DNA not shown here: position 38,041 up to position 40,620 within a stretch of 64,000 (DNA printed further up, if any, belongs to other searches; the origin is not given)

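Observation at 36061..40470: Sigma-like protein, ZAS-motif anti-sigma-like protein and a membrane protein joining an ATPase-less Lon (S16)-like domain to an FG-GAP-like sensor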

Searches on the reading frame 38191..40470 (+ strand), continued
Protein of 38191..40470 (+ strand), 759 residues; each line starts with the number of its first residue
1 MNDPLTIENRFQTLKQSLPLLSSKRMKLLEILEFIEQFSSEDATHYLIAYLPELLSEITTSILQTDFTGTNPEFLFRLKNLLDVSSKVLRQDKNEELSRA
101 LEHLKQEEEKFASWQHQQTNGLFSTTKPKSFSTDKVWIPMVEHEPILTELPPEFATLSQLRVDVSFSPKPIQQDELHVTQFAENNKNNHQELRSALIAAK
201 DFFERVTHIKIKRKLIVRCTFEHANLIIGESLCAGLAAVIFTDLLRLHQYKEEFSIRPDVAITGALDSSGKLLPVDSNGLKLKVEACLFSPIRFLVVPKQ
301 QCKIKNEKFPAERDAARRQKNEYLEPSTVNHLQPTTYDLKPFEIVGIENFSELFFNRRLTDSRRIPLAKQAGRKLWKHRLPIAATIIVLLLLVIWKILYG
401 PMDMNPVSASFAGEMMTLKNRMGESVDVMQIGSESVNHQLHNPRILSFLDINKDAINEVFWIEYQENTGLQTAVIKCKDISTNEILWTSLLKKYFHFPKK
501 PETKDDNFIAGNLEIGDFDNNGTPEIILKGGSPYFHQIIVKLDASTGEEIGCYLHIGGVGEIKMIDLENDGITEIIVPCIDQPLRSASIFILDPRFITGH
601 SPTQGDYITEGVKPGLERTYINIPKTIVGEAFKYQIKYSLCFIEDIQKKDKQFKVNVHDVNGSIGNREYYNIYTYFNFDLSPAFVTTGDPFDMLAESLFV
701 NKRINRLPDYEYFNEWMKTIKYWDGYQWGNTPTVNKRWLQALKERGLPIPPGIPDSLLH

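Call 33: fold_search(model_id=the predicted structure, library=pdb)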
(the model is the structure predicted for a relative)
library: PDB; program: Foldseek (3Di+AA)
matches with E <= 10: 1216; with E <= 0.001: 133
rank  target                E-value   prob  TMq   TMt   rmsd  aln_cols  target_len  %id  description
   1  3k1j_B                2.2e-09  1.00  0.20  0.27  19.6       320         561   16  Crystal structure of Lon protease from Thermococcus onnurineus NA1 (released 2010-09-22)
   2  3k1j_A                3.6e-09  1.00  0.20  0.26  19.8       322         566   16  Crystal structure of Lon protease from Thermococcus onnurineus NA1 (released 2010-09-22)
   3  8dvh_B                1.0e-08  1.00  0.19  0.71   5.9       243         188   16  Crystal structure of ATP-dependent Lon protease from Bacillus subtillis (BsLonBA) (released 2022-11-09)
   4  8dvh_A                2.5e-08  1.00  0.19  0.67   5.9       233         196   16  Crystal structure of ATP-dependent Lon protease from Bacillus subtillis (BsLonBA) (released 2022-11-09)
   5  7ksm_D                2.5e-08  1.00  0.19  0.27  19.1       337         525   15  Human mitochondrial LONP1 with endogenous substrate (released 2020-12-02)
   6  4ypm                  3.5e-08  1.00  0.21  0.50   3.9       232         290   19  Crystal structure of a LonA protease domain in complex with bortezomib (released 2016-03-16)
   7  7ksm_E                4.8e-08  1.00  0.19  0.27  17.2       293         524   17  Human mitochondrial LONP1 with endogenous substrate (released 2020-12-02)
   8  9cc3_D                5.1e-08  1.00  0.20  0.27  18.3       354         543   16  Human Mitochondrial LONP1 Stall State + casein (released 2024-08-07)
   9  7ksm_F                5.9e-08  1.00  0.20  0.28  17.9       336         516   16  Human mitochondrial LONP1 with endogenous substrate (released 2020-12-02)
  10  5e7s_L                8.2e-08  1.00  0.20  0.50  11.1       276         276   20  Hexameric structure of a LonA protease domain in active state (released 2016-03-16)
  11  7p0m_B                8.2e-08  1.00  0.20  0.27  18.3       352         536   15  Human mitochondrial Lon protease with substrate in the ATPase and protease domains (released 2021-08-11)
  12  9cc3_B                9.6e-08  1.00  0.19  0.26  18.4       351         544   15  Human Mitochondrial LONP1 Stall State + casein (released 2024-08-07)
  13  7ksm_A                9.6e-08  1.00  0.20  0.27  17.5       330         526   16  Human mitochondrial LONP1 with endogenous substrate (released 2020-12-02)
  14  9cc1_F                1.0e-07  1.00  0.20  0.28  18.7       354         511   15  Human Mitochondrial LONP1 Idle State bound to substrate and 6 ADP (released 2025-04-30)
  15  7p09_B                1.1e-07  1.00  0.20  0.28  18.2       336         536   12  Human mitochondrial Lon protease with substrate in the ATPase domain (released 2021-08-11)
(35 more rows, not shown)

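Call 35: search_solved_structures(query=A6, max_evalue=0.1, show_alignments=2)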
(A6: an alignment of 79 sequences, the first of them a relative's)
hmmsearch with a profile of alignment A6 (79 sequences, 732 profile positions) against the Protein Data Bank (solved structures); distinct sequences matched with E-value up to 0.1: 55.
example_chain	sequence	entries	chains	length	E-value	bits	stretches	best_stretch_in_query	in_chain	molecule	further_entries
1z0e_A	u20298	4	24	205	1.2e-09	39.8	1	191-339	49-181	Putative protease La homolog type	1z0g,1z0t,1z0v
1z0w_A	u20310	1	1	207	1.2e-09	39.8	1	191-339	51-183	Putative protease La homolog type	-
1z0b_A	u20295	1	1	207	2.3e-09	38.9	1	191-339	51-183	Putative protease La homolog type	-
1z0c_A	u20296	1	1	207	2.3e-09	38.9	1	191-339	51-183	Putative protease La homolog type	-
9etn_A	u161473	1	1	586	2e-08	35.8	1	390-532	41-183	Cartilage acidic protein 1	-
8dvh_A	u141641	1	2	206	3.2e-07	31.8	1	157-315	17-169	Lon protease 2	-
1xhk_A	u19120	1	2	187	5.6e-07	31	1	158-309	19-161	Putative protease La homolog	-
2z8r_A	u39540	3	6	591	1.8e-05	26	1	394-457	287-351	YesW protein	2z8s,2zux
4cag_A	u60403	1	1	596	3e-05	25.3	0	433-518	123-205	POLYSACCHARIDE LYASE FAMILY 11 PROTEIN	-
4fwd_A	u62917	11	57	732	8.1e-05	23.8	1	195-293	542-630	TTC1975 peptidase | endopeptidase La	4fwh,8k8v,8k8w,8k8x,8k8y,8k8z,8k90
4fw9_A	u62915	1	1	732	8.2e-05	23.8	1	195-293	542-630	TTC1975 peptidase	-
4fwg_A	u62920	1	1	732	0.0001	23.5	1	195-293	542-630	TTC1975 peptidase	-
7eux_A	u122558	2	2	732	0.00015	22.9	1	195-293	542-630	Endopeptidase La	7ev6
3k1j_A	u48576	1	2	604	0.00022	22.4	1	193-338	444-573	ATP-dependent protease Lon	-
5e7s_A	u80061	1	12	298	0.00023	22.3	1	215-316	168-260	Lon protease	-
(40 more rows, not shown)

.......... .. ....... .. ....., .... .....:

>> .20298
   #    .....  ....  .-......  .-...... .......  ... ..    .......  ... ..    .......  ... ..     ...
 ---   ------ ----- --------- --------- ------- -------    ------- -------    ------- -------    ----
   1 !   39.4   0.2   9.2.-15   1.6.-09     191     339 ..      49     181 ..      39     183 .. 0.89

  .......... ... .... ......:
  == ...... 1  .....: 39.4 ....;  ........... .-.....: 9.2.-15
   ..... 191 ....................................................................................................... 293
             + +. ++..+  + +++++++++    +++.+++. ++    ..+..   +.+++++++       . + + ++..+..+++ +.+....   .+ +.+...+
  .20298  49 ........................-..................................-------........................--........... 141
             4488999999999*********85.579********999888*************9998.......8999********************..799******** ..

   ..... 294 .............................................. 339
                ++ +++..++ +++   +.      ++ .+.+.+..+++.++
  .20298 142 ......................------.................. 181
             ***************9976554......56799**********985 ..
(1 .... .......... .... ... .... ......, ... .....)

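Call 57: find_related_loci(query=A1, collection=genome_contigs, flank=5000)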
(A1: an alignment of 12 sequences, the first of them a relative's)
Query A1 (759 aa) in genome_contigs; peptide patterns used: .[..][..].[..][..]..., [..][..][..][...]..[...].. (x = any residue, [..] = any of these).
93 stretches matched a pattern; 13 encode a relative of the query (tblastn E <= 1e-3); 12 distinct loci.
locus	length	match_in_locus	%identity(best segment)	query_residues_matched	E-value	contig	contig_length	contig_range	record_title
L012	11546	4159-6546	55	1-759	0e+0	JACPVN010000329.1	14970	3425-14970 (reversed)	MAG: Ignavibacteriae bacterium isolate NC_groundwater_786_Ag_S2p5_43_5 JBCH_GD18_4_SO25_S179_scaffold_489254, whole geno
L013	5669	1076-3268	41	1-743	0e+0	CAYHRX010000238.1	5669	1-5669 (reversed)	MAG TPA_asm: uncultured Chitinophagales bacterium isolate ERP119705_co14_37 genome assembly, contig: NODE_26260_length_5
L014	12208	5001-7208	36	1-744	6e-155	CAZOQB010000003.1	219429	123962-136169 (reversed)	MAG TPA_asm: uncultured Ignavibacteriaceae bacterium isolate binchicken_co191_10 genome assembly, contig: NODE_49_length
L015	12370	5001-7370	39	1-744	2e-176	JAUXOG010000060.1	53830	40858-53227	MAG: Bacteroidota bacterium isolate C1_metabat.bin.52 C1_k141_11867, whole genome shotgun sequence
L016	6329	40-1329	38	328-744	2e-88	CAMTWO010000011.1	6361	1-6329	MAG: uncultured Ignavibacteriae bacterium isolate G03_MAG_00003 genome assembly, contig: G03_MAG_00003_000000000043, who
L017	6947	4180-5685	24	221-742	2e-29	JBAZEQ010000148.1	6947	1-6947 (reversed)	MAG: Ignavibacteria bacterium isolate SO_2017_LW3_13 NODE_37626_length_6947_cov_0.732258_LW162_2017, whole genome shotgu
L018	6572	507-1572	33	380-748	3e-44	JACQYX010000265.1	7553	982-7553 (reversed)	MAG: Ignavibacteriales bacterium isolate NC_groundwater_1552_Pr4_S-0.65um_41_6 SR1-18-Sp65_coassembly_scaffold_434608, w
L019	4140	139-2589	23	301-750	7e-22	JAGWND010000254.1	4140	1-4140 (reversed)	MAG: Bacteroidota bacterium isolate REEB223 contig-150_34592, whole genome shotgun sequence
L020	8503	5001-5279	38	652-744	8e-13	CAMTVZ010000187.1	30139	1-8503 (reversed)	MAG: uncultured Ignavibacteriae bacterium isolate G04_MAG_00013 genome assembly, contig: G04_MAG_00013_000000000145, who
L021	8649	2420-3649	22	319-737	1e-10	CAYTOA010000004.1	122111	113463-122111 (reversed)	MAG TPA_asm: uncultured Chitinophagaceae bacterium isolate binchicken_co241_368 genome assembly, contig: NODE_128_length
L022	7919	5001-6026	24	403-746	7e-9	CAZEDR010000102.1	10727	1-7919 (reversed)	MAG TPA_asm: uncultured Melioribacter sp. isolate binchicken_co266_106 genome assembly, contig: NODE_11300_length_10727_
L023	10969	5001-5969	24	412-746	2e-8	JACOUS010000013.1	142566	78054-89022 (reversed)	MAG: Ignavibacteriales bacterium isolate NC_groundwater_78_Ag_B-0.1um_38_923 GD18-4_B1_scaffold_200940, whole genome sho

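Call 75: search_protein_families(library=pfam, proteins=[L023:4512-5975:+, L021:2198-3676:+, L022:4533-6029:+, L019:1-2589:+, L017:2619-3482:+, L017:3526-5709:+, L013:3166-5535:+, L018:1758-3173:+, L021:4947-6287:+], max_evalue=0.05)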
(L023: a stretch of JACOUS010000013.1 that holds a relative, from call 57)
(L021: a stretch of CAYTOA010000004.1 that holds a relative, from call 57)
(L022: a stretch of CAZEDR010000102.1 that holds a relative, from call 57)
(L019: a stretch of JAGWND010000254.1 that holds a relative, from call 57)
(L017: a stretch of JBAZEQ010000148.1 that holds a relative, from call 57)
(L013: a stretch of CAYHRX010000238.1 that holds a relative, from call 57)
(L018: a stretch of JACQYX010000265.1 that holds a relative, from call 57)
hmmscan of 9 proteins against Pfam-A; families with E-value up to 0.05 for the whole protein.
L023:4512-5975:+ (487 aa): 5 families
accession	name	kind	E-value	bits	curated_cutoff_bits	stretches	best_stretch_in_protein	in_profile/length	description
PF25292.1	Beta-prop_CGLA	-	0.00043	20.3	26.8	0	198-243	37-74/316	Lambda-carrageenase beta-propeller domain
PF13517.12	FG-GAP_3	-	0.0022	19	26.9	0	157-210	10-61/61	FG-GAP-like repeat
PF14754.11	IFR3_antag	-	0.0056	16.4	25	1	353-429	124-196/249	Papain-like auto-proteinase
PF13490.11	zf-HC2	-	0.0087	16.6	22.2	1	19-38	16-35/35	Putative zinc-finger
PF22674.2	C2185-like_N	-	0.029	15.1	27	0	427-477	13-60/91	C2185-like, N-terminal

L021:2198-3676:+ (492 aa): 1 family
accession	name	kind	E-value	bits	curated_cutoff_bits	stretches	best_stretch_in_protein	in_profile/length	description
PF13517.12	FG-GAP_3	-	0.011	16.8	26.9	0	189-209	45-60/61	FG-GAP-like repeat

L022:4533-6029:+ (499 aa): 2 families
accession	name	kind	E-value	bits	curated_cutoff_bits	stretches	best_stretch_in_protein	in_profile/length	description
PF25292.1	Beta-prop_CGLA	-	0.00034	20.6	26.8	0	208-254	35-73/316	Lambda-carrageenase beta-propeller domain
PF13517.12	FG-GAP_3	-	0.0094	17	26.9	0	169-222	10-61/61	FG-GAP-like repeat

L019:1-2589:+ (863 aa): 9 families
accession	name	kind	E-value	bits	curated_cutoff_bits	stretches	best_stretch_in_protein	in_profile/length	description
PF13517.12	FG-GAP_3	-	6.6e-11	43.1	26.9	0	195-223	33-61/61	FG-GAP-like repeat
PF01839.29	FG-GAP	-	5.8e-09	36.1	22.1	1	207-227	4-24/37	FG-GAP repeat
PF25292.1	Beta-prop_CGLA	-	2.9e-08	34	26.8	1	179-249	15-68/316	Lambda-carrageenase beta-propeller domain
PF15907.11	Itfg2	-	3.3e-05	23.8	27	0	206-225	76-95/330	Integrin-alpha FG-GAP repeat-containing protein 2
PF13360.13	PQQ_2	-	0.0005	20.2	27.6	0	524-617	4-75/233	Outer membrane protein assembly factor BamB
PF14783.12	BBS2_Mid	-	0.00064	20.2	27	0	208-227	2-21/108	Ciliary BBSome complex subunit 2, middle region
PF21348.3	RGL11_C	-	0.0062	15.8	27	0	173-225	61-108/490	Rhamnogalacturonan lyase family 11, C-terminal domain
PF23167.1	DUF7057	-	0.034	14.7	27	0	201-233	37-69/130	Domain of unknown function (DUF7057)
PF12256.14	TcdB_toxin_midN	-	0.047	13.4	24.8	0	201-233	22-57/181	Insecticide toxin TcdB middle/N-terminal region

L017:2619-3482:+ (288 aa): 1 family
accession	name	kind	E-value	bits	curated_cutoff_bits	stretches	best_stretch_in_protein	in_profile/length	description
PF15711.10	ILEI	-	0.025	15.5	27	0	116-164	14-67/90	Interleukin-like EMT inducer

L017:3526-5709:+ (728 aa): 2 families
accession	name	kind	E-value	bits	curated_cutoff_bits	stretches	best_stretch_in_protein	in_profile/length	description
PF13517.12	FG-GAP_3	-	0.0027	18.7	26.9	0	409-440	29-60/61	FG-GAP-like repeat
PF24832.1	DUF7716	-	0.0081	16.9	26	0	163-218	45-100/102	Domain of unknown function (DUF7716)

L013:3166-5535:+ (790 aa): 6 families
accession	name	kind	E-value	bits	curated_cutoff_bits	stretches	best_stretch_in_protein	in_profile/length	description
PF14870.12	PSII_BNR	-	7.9e-54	183.4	27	8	336-457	18-146/303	Photosynthesis system II assembly factor YCF48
PF02012.26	BNR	-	9.4e-12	43.5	27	0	360-369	2-11/12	BNR/Asp-box repeat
PF18962.6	Por_Secre_tail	-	8.3e-10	39.3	27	1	712-786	2-73/75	Secretion system C-terminal sorting domain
PF13083.13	KH_KhpA-B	-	0.0014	18.9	32.1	0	381-401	32-52/73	KhpA/KhpB, KH domain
PF13585.12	CHU_C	-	0.0022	18.5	27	1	730-787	27-83/86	CHU_C Type IX secretion signal domain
PF25293.1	Beta-prop_EMC1_N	-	0.013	15.7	34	1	480-596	46-169/219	EMC1 N-terminal beta-propeller domain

L018:1758-3173:+ (472 aa): 3 families
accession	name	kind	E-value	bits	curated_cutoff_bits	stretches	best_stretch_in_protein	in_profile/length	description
PF18962.6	Por_Secre_tail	-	4.9e-06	27.2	27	1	370-433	2-63/75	Secretion system C-terminal sorting domain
PF13585.12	CHU_C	-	0.0097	16.5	27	1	387-434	26-72/86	CHU_C Type IX secretion signal domain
PF13860.13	FlgD_ig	-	0.037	14.5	27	0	379-427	13-62/79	FlgD Ig-like domain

L021:4947-6287:+ (446 aa): 8 families
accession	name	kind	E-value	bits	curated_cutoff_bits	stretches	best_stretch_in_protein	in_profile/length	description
PF15780.11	ASH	-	1.6e-07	31.9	27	1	250-327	13-92/98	Abnormal spindle-like microcephaly-assoc'd, ASPM-SPD-2-Hydin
PF22544.2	HYDIN_VesB_CFA65-like_Ig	-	5.5e-07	30.2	25.5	1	245-338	4-99/100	HYDIN/CFA65/VesB-like, Ig-like domain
PF18962.6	Por_Secre_tail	-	7e-06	26.7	27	1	362-428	2-66/75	Secretion system C-terminal sorting domain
PF13585.12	CHU_C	-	2.3e-05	24.8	27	1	380-438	27-85/86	CHU_C Type IX secretion signal domain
PF07610.17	DUF1573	-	3.3e-05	24.3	26.1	1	248-339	5-97/98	Protein of unknown function (DUF1573)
PF13860.13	FlgD_ig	-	0.0004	20.7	27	1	371-419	13-68/79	FlgD Ig-like domain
PF22066.2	Cep192_D8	-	0.014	16.1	33.5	1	248-328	10-89/101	Cep192 domain 8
PF22073.2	Cep192_D4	-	0.028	15.1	35.5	0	248-329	8-100/112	Cep192 domain 4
